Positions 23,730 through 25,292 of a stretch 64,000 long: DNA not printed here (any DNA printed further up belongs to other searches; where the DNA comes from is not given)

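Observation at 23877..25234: Orphan Card1/Can2-like CARF-nuclease wedged between spo0A and secA, with no CRISPR-Cas in sight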

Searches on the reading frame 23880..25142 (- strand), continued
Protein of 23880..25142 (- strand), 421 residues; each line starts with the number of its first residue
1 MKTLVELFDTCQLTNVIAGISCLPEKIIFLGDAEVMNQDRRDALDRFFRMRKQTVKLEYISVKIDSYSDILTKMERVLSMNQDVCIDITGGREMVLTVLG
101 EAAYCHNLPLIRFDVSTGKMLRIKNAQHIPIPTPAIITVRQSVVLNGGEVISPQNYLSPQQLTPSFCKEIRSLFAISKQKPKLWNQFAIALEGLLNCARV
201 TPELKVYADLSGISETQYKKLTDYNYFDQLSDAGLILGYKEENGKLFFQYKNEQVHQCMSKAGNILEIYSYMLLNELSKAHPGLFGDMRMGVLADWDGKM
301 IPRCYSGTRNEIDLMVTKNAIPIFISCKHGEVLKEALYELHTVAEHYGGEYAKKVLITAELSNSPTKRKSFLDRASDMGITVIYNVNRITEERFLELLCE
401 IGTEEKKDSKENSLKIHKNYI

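Call 55: search_protein_families(library=padloc, proteins=[L033:2-1213:+, L033:3988-5598:+, L033:5602-6594:+, L033:6567-7376:+, L033:7800-8807:+, L033:8791-10458:+, L033:10489-11199:+, L033:11746-12443:+], max_evalue=0.00001)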
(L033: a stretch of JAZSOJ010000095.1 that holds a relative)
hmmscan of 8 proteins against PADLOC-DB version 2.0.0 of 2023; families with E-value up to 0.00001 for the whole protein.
L033:2-1213:+ (404 aa): 0 families

L033:3988-5598:+ (537 aa): 12 families
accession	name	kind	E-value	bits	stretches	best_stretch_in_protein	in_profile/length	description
PDLC01422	Cas10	-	8.4e-39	132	2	209-501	259-501/519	CAS-III; effector_LS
PDLC01292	Cas10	-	1.5e-34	118.1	2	238-392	253-382/387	CAS-III; effector_LS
PDLC02055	Cas10b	-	4.4e-27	93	1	23-415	2-365/487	-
PDLC00917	Cas10b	-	3.6e-22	77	1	242-381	354-505/510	"CRISPR-associated protein Cas10/Cmr2, subtype III-B"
PDLC02056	Cas10b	-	5.4e-21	72.8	2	222-388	247-410/600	-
PDLC01444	Cas10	-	1.6e-19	68.2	1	199-479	340-563/605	CAS-III; effector_LS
PDLC02054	Cas10b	-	5e-18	63.2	1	243-411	272-420/537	-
PDLC02051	Cas10b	-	4.7e-10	37.2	1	243-374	240-354/479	-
PDLC01529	Cas10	-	5.8e-07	27.2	0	240-399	188-335/370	CAS-III; effector_LS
PDLC02052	Cas10b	-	1.8e-06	24.6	0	291-315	645-669/875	-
PDLC01293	Cas10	-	2.1e-06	24.9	1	205-307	418-521/577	CAS-III; effector_LS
PDLC01651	Cas10b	-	5.9e-06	24.6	0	24-80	1-56/113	CAS-III-B; effector_LS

L033:5602-6594:+ (331 aa): 6 families
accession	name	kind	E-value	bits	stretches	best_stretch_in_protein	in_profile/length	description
PDLC01208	Cmr3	-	6.3e-30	103.3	1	3-286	2-264/301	"CAS-III-B,CAS-III-C; effector_G5"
PDLC01209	Cmr3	-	6.2e-24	83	1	1-150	1-165/389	"CAS-III-B,CAS-III-C; effector_G5"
PDLC01269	Cmr3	-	3.6e-12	44.8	1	15-330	1-273/273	"CAS-III-B,CAS-III-C; effector_G5"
PDLC00978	Cmr3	-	3e-10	37.9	1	7-75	2-57/346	CRISPR type III-B/RAMP module-associated protein Cmr3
PDLC01361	Cmr3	-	8.1e-08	30.7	1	8-223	1-201/308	"CAS-III-B,CAS-III-C; effector_G5"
PDLC01640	Cmr3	-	1.3e-07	29.9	0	8-139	3-104/324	"CAS-III-B,CAS-III-C; effector_G5"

L033:6567-7376:+ (270 aa): 14 families
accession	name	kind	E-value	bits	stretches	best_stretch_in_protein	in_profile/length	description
PDLC01295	Cmr4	-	3.2e-29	100.9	1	15-263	2-256/256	"CAS-III-B,CAS-III-C; effector_G7"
PDLC00981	Cmr4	-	4.9e-28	96.9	1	15-263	2-283/283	CRISPR type III-B/RAMP module RAMP protein Cmr4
PDLC01441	Cmr4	-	4.7e-25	86.8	1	14-264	3-241/245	"CAS-III-B,CAS-III-C; effector_G7"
PDLC00982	Cmr4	-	3.2e-24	84.2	1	16-263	3-281/281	Cmr4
PDLC01442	Csm3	-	5.4e-10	37.5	1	17-68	13-64/208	"CAS-III-A,CAS-III-D; effector_G7"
PDLC01017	Csm3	-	3.1e-07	28.4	1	17-66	14-65/257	Csm3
PDLC02111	Cas7_IIId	-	5.8e-07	26.7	1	19-122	17-107/417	-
PDLC01297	Csm3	-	1.4e-06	26.4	1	17-72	8-65/198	"CAS-III-A,CAS-III-D; effector_G7"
PDLC01014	Csm3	-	1.8e-06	26.2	1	17-74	9-64/203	CRISPR type III-A/MTUBE-associated RAMP protein Csm3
PDLC01535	Cmr6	-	1.9e-06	26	1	29-97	25-96/185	"CAS-III-B,CAS-III-C; effector_G7"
PDLC01613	Csm3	-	3e-06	26.3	1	18-260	2-174/177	"CAS-III-A,CAS-III-D; effector_G7"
PDLC02110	Cas7_IIId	-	5.1e-06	24.8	1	16-91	5-70/171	-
PDLC01339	Csm3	-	5.9e-06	25.4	0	20-74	1-41/163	"CAS-III-A,CAS-III-D; effector_G7"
PDLC01015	Csm3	-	6.4e-06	25.5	0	22-157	2-103/178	Csm3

L033:7800-8807:+ (336 aa): 8 families
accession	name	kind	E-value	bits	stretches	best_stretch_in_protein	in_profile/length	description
PDLC00987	Cmr6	-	1.9e-18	65.2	1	51-234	34-212/213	Cmr6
PDLC01274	Cmr6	-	2.3e-17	61.7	1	71-234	41-187/188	"CAS-III-B,CAS-III-C; effector_G7"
PDLC01452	Cmr6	-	1.1e-11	43.3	1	50-235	68-225/228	"CAS-III-B,CAS-III-C; effector_G7"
PDLC00989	Cmr6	-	4e-10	37.9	0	71-134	92-156/264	Cmr6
PDLC01339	Csm3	-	4e-09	35.7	1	83-232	12-163/163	"CAS-III-A,CAS-III-D; effector_G7"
PDLC01016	Csm3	-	4e-09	35.1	1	78-235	19-189/189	Csm3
PDLC01613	Csm3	-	1.2e-07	30.7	1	72-235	12-177/177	"CAS-III-A,CAS-III-D; effector_G7"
PDLC01015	Csm3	-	1.7e-07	30.6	1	81-232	19-178/178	Csm3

L033:8791-10458:+ (556 aa): 2 families
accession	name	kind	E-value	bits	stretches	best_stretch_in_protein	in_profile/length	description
PDLC01043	CorA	-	1.4e-58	196.7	1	5-508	2-398/457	CorA-like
PDLC01174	CorA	-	1.1e-55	187.3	1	5-512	2-406/446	CorA-like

L033:10489-11199:+ (237 aa): 14 families
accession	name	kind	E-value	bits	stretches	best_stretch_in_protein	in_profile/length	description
PDLC01782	Cas6b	-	1.5e-49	167.2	1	1-235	1-234/235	-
PDLC00956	Cas6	-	7.8e-31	106.2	1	51-233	8-200/200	CRISPR-associated endoribonuclease Cas6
PDLC01451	Cas6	-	5.3e-29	100.1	1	1-235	1-218/219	"CAS-I,CAS-II,CAS-III,CAS-IV,CAS-V,CAS-VI; crRNAmaturation"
PDLC01609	Cas6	-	6.4e-29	99.5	1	96-234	3-137/137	"CAS-I,CAS-II,CAS-III,CAS-IV,CAS-V,CAS-VI; crRNAmaturation"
PDLC01372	Cas6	-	2.9e-23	81.2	1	1-233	1-234/235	"CAS-I,CAS-II,CAS-III,CAS-IV,CAS-V,CAS-VI; crRNAmaturation"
PDLC01783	Cas6b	-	2.2e-20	71.5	1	1-235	1-225/225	-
PDLC01265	Cas6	-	5.2e-20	71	1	56-233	6-179/179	"CAS-I,CAS-II,CAS-III,CAS-IV,CAS-V,CAS-VI; crRNAmaturation"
PDLC02098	Cas6_IIIa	-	6.2e-19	67.2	1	1-235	1-200/200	-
PDLC01718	typeIV_Cas6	-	8.2e-19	66.4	1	1-235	1-240/262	Cas6_7_IV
PDLC01786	Cas6b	-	3e-11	41.6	1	77-232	79-227/228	-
PDLC01788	Cas6b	-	3.1e-11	41.7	1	157-234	139-217/219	-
PDLC02103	Cas6b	-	5.3e-11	40.8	1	176-236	181-240/240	-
PDLC01789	Cas6b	-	2.6e-06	25.7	1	1-233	1-238/240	-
PDLC02105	Cas6b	-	6.9e-06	24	1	193-235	195-237/237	-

L033:11746-12443:+ (232 aa): 0 families

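Call 58: search_protein_families(library=pfam, proteins=[P0010, P0208, P0111, L087:3300-5870:+, L087:6389-9892:+, L033:2-1213:+, L033:11746-12443:+], max_evalue=0.001)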
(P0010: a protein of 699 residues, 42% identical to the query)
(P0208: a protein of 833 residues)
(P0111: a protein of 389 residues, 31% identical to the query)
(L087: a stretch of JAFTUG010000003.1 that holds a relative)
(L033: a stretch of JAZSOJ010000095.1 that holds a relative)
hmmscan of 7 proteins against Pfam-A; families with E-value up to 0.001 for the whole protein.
P0010 (699 aa): 3 families
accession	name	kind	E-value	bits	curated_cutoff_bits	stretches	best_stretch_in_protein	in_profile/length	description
PF00753.33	Lactamase_B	-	4.1e-22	79.5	22.7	1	424-618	7-196/196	Metallo-beta-lactamase superfamily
PF09002.17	Card1_endonuc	-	4.3e-09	36.5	26.4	1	261-385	9-118/136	Card1-like, endonuclease domain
PF12706.13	Lactamase_B_2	-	0.0004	20.5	27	1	435-485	3-55/200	Beta-lactamase superfamily domain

P0208 (833 aa): 10 families
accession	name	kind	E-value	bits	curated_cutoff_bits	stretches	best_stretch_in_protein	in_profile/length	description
PF13424.12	TPR_12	-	1.5e-34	118.5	30.1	4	722-788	8-74/77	Tetratricopeptide repeat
PF13374.12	TPR_10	-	2e-28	98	27.5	2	674-715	1-42/42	Tetratricopeptide repeat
PF24885.1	TPR_NPHP3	-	9.7e-12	45.2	100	1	700-792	124-216/239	Nephrocystin-3 TPR domain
PF08238.18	Sel1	-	1.9e-08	34.9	30.7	1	503-535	1-33/36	Sel1 repeat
PF09002.17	Card1_endonuc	-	2.6e-07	30.7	26.4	1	279-404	9-120/136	Card1-like, endonuclease domain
PF13176.12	TPR_7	-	6.6e-07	29.4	27.9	0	677-707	1-31/36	Tetratricopeptide repeat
PF14559.12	TPR_19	-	9.8e-06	26.3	25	0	543-574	19-50/68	Tetratricopeptide repeat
PF13431.12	TPR_17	-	8e-05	23.1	24.4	0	550-569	14-33/34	Tetratricopeptide repeat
PF13429.12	TPR_15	-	0.00028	20.9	26.2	0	629-662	244-277/280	Tetratricopeptide repeat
PF17874.7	TPR_MalT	-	0.00032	20.5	45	1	634-781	41-183/336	MalT-like TPR region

P0111 (389 aa): 2 families
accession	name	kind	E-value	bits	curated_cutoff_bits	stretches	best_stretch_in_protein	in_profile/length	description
PF09002.17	Card1_endonuc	-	8.7e-12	45.2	26.4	1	256-369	9-117/136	Card1-like, endonuclease domain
PF18662.7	HTH_56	-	4.1e-07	30.5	26.2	1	194-246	42-94/111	Cch helix turn helix domain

L087:3300-5870:+ (857 aa): 0 families

L087:6389-9892:+ (1168 aa): 26 families (the best 25 are shown)
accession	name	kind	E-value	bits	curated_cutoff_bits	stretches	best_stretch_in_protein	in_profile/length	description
PF00004.35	AAA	-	3.9e-49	166.9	21.2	2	768-902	1-130/131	ATPase family associated with various cellular activities (AAA)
PF07724.20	AAA_2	-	4.3e-38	131.4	27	1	251-376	1-129/166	AAA domain (Cdc48 subfamily)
PF01434.24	Peptidase_M41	-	2.8e-36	125.6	29.9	1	989-1159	8-191/191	Peptidase family M41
PF07728.20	AAA_5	-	1.6e-18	67.5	22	1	257-374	3-125/139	AAA domain (dynein-related subfamily)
PF00158.32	Sigma54_activat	-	4.9e-11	43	20.2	1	250-371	19-143/168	Sigma-54 interaction domain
PF05496.18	RuvB_N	-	1.7e-10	41.3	27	1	730-838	5-98/159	Holliday junction DNA helicase RuvB P-loop domain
PF13401.12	AAA_22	-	2.1e-09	38.2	27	0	257-302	9-57/130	AAA domain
PF13173.12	AAA_14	-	1.8e-08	34.9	27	0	256-334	5-75/129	AAA domain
PF01078.27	Mg_chelatase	-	4.5e-08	33.2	20.3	0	768-786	25-43/207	Magnesium chelatase, subunit ChlI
PF13191.12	AAA_16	-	8.5e-08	33.3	32.6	0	763-786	22-45/167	AAA ATPase domain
PF13207.12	AAA_17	-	1.3e-07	32.4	27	0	771-881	1-112/136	AAA domain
PF13671.12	AAA_33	-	1.6e-05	25.7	27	0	768-810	2-42/143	AAA domain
PF01057.23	Parvo_NS1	-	3.3e-05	23.4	20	0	768-789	116-137/271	Parvovirus non-structural protein NS1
PF20720.3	nSTAND3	-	4.7e-05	23.6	27.2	0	257-277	21-41/155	Novel STAND NTPase 3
PF01695.23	IstB_IS21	-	5e-05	23.3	24.1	0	768-788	95-115/238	IstB-like ATP binding protein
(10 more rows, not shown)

L033:2-1213:+ (404 aa): 1 family
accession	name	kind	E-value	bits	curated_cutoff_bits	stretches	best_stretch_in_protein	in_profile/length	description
PF09587.15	PGA_cap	-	1e-67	228.8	27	1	61-307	2-255/255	Bacterial capsule synthesis protein PGA_cap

L033:11746-12443:+ (232 aa): 1 family
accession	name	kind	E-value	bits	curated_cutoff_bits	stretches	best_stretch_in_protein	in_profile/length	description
PF12700.13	HlyD_2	-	3.1e-30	105.7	25.1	1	5-228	9-231/416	HlyD family secretion protein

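Call 59: find_related_loci(query=A1, collection=viral_contigs, flank=8000)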
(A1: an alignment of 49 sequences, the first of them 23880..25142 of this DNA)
Query A1 (421 aa) in viral_contigs; peptide patterns used: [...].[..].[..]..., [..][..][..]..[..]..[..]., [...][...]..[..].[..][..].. (x = any residue, [..] = any of these).
90 stretches matched a pattern, but none encodes a relative of the query by tblastn (E <= 1e-3).

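Call 80: search_protein_families(library=pfam, proteins=[L053:11235-12503:+, L053:15796-16269:+, L053:18810-19646:+, L053:20168-21194:+, L053:8813-9982:+, L053:7749-8702:+, L053:6445-7467:+, L053:4462-6228:+, L026:9339-9947:+, L063:1-804:+], max_evalue=0.001)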
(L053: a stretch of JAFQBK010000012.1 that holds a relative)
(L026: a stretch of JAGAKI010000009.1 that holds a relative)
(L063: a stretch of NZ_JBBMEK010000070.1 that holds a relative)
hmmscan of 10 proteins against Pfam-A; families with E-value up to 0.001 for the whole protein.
L053:11235-12503:+ (423 aa): 0 families

L053:15796-16269:+ (158 aa): 0 families

L053:18810-19646:+ (279 aa): 1 family
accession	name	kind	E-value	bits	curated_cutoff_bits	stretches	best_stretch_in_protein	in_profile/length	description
PF01881.21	Cas_Cas6_C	-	1.2e-22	81.5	23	1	160-276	4-125/125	CRISPR associated protein Cas6, C-terminal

L053:20168-21194:+ (342 aa): 2 families
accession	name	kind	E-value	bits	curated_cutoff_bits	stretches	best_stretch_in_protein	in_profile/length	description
PF12700.13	HlyD_2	-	6.2e-42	144.2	25.1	1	18-341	8-329/416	HlyD family secretion protein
PF16576.10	HlyD_D23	-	6.5e-05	22.8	30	0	276-317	146-187/214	Barrel-sandwich domain of CusB or HlyD membrane-fusion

L053:8813-9982:+ (390 aa): 1 family
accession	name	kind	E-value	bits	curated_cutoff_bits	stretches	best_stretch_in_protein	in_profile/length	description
PF09587.15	PGA_cap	-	2e-69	234.3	27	1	46-292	2-255/255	Bacterial capsule synthesis protein PGA_cap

L053:7749-8702:+ (318 aa): 0 families

L053:6445-7467:+ (341 aa): 0 families

L053:4462-6228:+ (589 aa): 10 families
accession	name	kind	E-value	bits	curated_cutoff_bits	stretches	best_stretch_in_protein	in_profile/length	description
PF05362.19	Lon_C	-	3e-31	109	21.1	1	376-564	21-203/205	Lon protease (S16) C-terminal proteolytic domain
PF01078.27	Mg_chelatase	-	1.6e-14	54.2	20.3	1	98-243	2-140/207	Magnesium chelatase, subunit ChlI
PF00004.35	AAA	-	4.7e-14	53.4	21.2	1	123-294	1-128/131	ATPase family associated with various cellular activities (AAA)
PF00158.32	Sigma54_activat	-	4e-11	43.3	20.2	1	118-238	20-122/168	Sigma-54 interaction domain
PF05496.18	RuvB_N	-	3e-09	37.3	27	1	94-143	2-56/159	Holliday junction DNA helicase RuvB P-loop domain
PF07728.20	AAA_5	-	7e-08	33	22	1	122-289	1-139/139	AAA domain (dynein-related subfamily)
PF13191.12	AAA_16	-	1.8e-07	32.3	32.6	1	102-146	3-50/167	AAA ATPase domain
PF13541.12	ChlI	-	7.2e-07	29.6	27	1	448-538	31-121/121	Subunit ChlI of Mg-chelatase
PF20720.3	nSTAND3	-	0.00064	19.9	27.2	0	121-153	18-50/155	Novel STAND NTPase 3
PF13401.12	AAA_22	-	0.0007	20.4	27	0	121-234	6-109/130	AAA domain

L026:9339-9947:+ (203 aa): 1 family
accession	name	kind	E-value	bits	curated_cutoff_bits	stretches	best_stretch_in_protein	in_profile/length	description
PF02589.21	LUD_dom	-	2.3e-36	125.7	22.6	1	8-197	4-189/189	LUD domain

L063:1-804:+ (268 aa): 2 families
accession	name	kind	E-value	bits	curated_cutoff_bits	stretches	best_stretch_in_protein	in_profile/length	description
PF01434.24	Peptidase_M41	-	3.4e-34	118.8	29.9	1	98-265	10-191/191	Peptidase family M41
PF13398.12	Peptidase_M50B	-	1.2e-06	28.8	26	1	89-138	15-62/201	Peptidase M50B-like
